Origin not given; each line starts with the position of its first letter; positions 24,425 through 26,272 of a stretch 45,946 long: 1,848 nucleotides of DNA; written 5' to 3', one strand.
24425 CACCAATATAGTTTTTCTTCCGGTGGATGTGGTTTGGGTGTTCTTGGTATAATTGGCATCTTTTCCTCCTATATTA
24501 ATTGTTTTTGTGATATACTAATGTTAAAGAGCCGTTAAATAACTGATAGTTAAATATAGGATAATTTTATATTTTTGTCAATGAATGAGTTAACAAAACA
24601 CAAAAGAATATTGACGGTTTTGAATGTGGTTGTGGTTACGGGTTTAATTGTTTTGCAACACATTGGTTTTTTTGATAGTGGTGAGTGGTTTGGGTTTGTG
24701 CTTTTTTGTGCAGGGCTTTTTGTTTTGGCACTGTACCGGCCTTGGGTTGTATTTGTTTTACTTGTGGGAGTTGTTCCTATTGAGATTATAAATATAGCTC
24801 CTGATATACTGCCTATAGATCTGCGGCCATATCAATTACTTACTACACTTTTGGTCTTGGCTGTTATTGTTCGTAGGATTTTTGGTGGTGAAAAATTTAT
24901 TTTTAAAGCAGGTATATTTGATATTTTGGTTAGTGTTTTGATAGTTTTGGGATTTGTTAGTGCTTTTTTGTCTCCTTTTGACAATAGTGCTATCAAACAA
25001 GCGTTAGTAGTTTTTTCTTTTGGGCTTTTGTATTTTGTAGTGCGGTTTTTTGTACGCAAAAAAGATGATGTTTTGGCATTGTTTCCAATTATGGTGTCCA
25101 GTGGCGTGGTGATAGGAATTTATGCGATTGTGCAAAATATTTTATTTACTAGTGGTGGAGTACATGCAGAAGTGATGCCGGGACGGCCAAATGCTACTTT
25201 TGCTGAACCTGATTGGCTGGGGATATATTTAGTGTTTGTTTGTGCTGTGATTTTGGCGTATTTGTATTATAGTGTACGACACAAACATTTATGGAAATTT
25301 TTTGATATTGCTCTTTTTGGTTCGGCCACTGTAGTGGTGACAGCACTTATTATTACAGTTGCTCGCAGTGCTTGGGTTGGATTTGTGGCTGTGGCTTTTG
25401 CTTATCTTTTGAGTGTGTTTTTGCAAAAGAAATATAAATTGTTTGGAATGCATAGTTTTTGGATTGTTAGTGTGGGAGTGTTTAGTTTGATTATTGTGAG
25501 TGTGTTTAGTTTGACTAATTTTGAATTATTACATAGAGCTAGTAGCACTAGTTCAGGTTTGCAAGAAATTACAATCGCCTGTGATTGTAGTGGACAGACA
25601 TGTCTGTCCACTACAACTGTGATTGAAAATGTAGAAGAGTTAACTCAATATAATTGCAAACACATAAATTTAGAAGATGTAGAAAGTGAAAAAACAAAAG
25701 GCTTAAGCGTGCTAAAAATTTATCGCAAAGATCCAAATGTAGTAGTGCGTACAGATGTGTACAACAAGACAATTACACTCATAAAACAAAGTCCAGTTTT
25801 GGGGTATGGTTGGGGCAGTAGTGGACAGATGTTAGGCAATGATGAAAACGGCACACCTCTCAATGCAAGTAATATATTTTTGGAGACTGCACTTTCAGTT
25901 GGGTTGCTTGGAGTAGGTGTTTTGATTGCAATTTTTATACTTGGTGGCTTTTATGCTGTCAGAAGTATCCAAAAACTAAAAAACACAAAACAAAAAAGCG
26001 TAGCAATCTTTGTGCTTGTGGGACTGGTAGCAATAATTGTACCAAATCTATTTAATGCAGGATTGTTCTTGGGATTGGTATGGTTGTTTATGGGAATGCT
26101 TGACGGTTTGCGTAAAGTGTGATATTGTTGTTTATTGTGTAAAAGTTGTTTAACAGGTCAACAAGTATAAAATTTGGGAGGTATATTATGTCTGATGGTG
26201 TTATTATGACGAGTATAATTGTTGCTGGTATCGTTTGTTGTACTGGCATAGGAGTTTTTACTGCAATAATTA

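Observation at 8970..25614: Three dispersed families of structured palindromes with compensatory stem substitutions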

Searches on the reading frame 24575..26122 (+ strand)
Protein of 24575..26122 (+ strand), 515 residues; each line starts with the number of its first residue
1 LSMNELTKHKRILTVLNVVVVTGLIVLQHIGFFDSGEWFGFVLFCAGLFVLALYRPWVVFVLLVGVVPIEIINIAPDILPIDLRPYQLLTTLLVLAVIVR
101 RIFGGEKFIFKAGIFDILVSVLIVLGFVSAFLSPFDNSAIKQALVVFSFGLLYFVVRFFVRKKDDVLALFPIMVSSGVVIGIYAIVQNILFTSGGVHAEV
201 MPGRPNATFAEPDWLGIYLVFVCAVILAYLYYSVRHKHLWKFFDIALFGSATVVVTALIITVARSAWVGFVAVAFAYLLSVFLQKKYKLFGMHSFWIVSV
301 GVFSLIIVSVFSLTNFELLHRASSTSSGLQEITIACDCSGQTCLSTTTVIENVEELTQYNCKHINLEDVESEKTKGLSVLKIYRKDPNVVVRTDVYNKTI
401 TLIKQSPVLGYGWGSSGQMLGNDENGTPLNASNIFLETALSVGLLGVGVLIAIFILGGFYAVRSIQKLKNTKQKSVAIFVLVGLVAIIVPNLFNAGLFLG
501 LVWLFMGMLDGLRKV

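Call 10: search_protein_families(library=pfam, proteins=[window:24575-26122:+], max_evalue=0.01)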
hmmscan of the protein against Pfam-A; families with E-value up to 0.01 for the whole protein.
window:24575-26122:+ (515 aa): 1 family
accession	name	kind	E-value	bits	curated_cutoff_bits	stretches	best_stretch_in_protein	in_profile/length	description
PF04932.20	Wzy_C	-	2.6e-13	50.4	31.7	1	254-450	6-148/149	O-Antigen ligase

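Call 33: find_homologous_proteins(query=window:24575-26122:+)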
Query window:24575-26122:+ (515 aa): 359 proteins with E <= 0.001 among 8000 candidates; the best 120 are listed.
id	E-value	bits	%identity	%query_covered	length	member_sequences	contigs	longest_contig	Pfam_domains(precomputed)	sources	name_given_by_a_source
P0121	0.0e+0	1104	100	100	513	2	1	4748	PF04932.21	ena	-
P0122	6.1e-201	687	61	100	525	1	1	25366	PF04932.21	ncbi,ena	-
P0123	6.9e-199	680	62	100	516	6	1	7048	PF04932.21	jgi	jgi:hypothetical protein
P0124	3.4e-198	678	60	100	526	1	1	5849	PF04932.21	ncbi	-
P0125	7.7e-194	663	61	100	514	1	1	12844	PF04932.21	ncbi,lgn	-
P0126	4.9e-192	657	60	99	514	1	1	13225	PF04932.21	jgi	jgi:hypothetical protein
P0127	4.0e-190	651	60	100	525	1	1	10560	PF04932.21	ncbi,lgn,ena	-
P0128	6.1e-189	647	60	99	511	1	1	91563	PF04932.21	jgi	-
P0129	3.5e-185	635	60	100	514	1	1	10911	PF04932.21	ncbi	-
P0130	1.6e-180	619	58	97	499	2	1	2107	PF04932.21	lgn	-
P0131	3.9e-178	611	57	100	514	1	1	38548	PF04932.21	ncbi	-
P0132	2.0e-171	589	59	92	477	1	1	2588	PF04932.21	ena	-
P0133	2.1e-165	569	54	98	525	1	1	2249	PF04932.21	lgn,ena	-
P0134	1.2e-163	564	53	100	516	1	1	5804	PF04932.21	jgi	-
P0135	3.0e-163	562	53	99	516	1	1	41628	PF04932.21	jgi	-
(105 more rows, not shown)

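Call 35: find_encoding_contigs(protein=P0131, flank=10000, max_places=2)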
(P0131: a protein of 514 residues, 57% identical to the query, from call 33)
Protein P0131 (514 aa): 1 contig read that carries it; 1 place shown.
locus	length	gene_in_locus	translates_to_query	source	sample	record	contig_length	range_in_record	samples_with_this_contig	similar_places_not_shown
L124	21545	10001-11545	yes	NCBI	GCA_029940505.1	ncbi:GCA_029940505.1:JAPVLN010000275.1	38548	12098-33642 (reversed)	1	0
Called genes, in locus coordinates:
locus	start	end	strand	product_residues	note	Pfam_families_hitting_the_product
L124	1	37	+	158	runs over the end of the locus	-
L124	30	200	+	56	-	-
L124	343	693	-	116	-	-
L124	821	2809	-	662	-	PF20176:DUF6541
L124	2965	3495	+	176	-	-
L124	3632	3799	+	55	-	-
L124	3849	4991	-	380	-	PF13439:Glyco_transf_4, PF00534:Glycos_transf_1, PF13692:Glyco_trans_1_4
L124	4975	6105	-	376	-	PF00535:Glycos_transf_2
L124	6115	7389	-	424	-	PF03446:NAD_binding_2 (weak), PF03721:UDPG_MGDP_dh_N, PF03807:F420_oxidored (faint), PF00984:UDPG_MGDP_dh, PF03720:UDPG_MGDP_dh_C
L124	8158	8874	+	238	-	PF20706:GT4-conflict, PF00534:Glycos_transf_1, PF13692:Glyco_trans_1_4, PF13524:Glyco_trans_1_2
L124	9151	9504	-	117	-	-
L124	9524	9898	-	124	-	-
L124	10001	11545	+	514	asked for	PF04932:Wzy_C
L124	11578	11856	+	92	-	-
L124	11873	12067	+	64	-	-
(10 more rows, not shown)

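Call 36: find_encoding_contigs(protein=P0122, flank=10000, max_places=2)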
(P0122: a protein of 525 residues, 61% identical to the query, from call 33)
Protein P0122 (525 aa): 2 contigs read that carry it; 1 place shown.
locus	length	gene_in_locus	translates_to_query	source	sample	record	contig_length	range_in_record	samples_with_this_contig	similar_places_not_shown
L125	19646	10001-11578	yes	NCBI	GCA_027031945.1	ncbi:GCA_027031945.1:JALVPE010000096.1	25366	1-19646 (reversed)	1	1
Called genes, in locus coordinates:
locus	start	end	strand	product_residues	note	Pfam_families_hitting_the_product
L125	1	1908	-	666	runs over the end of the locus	PF20176:DUF6541 (faint)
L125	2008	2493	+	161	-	-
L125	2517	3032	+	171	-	-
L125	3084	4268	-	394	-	PF13439:Glyco_transf_4, PF00534:Glycos_transf_1, PF13692:Glyco_trans_1_4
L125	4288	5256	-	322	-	PF00535:Glycos_transf_2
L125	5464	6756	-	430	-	PF03446:NAD_binding_2 (weak), PF03721:UDPG_MGDP_dh_N, PF00984:UDPG_MGDP_dh, PF03720:UDPG_MGDP_dh_C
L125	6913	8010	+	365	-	PF01408:GFO_IDH_MocA, PF01488:Shikimate_DH (weak)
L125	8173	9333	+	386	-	PF13439:Glyco_transf_4, PF20706:GT4-conflict, PF00534:Glycos_transf_1, PF13692:Glyco_trans_1_4, PF13524:Glyco_trans_1_2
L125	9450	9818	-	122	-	-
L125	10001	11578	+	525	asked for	PF04932:Wzy_C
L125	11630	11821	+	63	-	-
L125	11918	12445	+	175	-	PF00293:NUDIX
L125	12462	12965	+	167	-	-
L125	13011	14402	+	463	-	PF23545:Zn_ribbon_HMPTM, PF04055:Radical_SAM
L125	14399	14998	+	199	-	PF04191:PEMT, PF04140:ICMT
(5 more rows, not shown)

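Call 37: find_encoding_contigs(protein=P0125, flank=10000, max_places=2)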
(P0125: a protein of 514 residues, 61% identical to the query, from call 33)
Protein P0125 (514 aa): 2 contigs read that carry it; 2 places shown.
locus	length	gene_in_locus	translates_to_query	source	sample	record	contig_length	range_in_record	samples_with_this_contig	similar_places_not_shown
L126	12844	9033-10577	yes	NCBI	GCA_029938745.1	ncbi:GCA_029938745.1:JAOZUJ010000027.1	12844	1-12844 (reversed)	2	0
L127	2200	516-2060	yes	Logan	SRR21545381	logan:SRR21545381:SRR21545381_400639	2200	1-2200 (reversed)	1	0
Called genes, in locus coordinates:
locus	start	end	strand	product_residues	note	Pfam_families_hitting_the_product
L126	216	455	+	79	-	PF01541:GIY-YIG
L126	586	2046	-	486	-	-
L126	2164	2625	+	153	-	-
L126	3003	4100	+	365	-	PF02012:BNR (faint), PF14870:PSII_BNR (faint), PF15902:Sortilin-Vps10 (weak)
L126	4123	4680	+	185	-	PF01765:RRF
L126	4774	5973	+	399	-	PF02163:Peptidase_M50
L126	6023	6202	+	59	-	PF04014:MazE_antitoxin (weak)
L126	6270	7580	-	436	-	PF03446:NAD_binding_2, PF03721:UDPG_MGDP_dh_N, PF03807:F420_oxidored (faint), PF00984:UDPG_MGDP_dh, PF03720:UDPG_MGDP_dh_C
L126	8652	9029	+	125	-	PF00534:Glycos_transf_1, PF13692:Glyco_trans_1_4, PF13524:Glyco_trans_1_2, PF20706:GT4-conflict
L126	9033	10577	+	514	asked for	PF04932:Wzy_C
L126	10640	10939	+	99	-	-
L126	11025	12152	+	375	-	PF13439:Glyco_transf_4, PF13579:Glyco_trans_4_4 (weak), PF20706:GT4-conflict (weak), PF00534:Glycos_transf_1, PF13692:Glyco_trans_1_4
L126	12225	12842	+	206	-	?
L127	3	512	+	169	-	?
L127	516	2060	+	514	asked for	PF04932:Wzy_C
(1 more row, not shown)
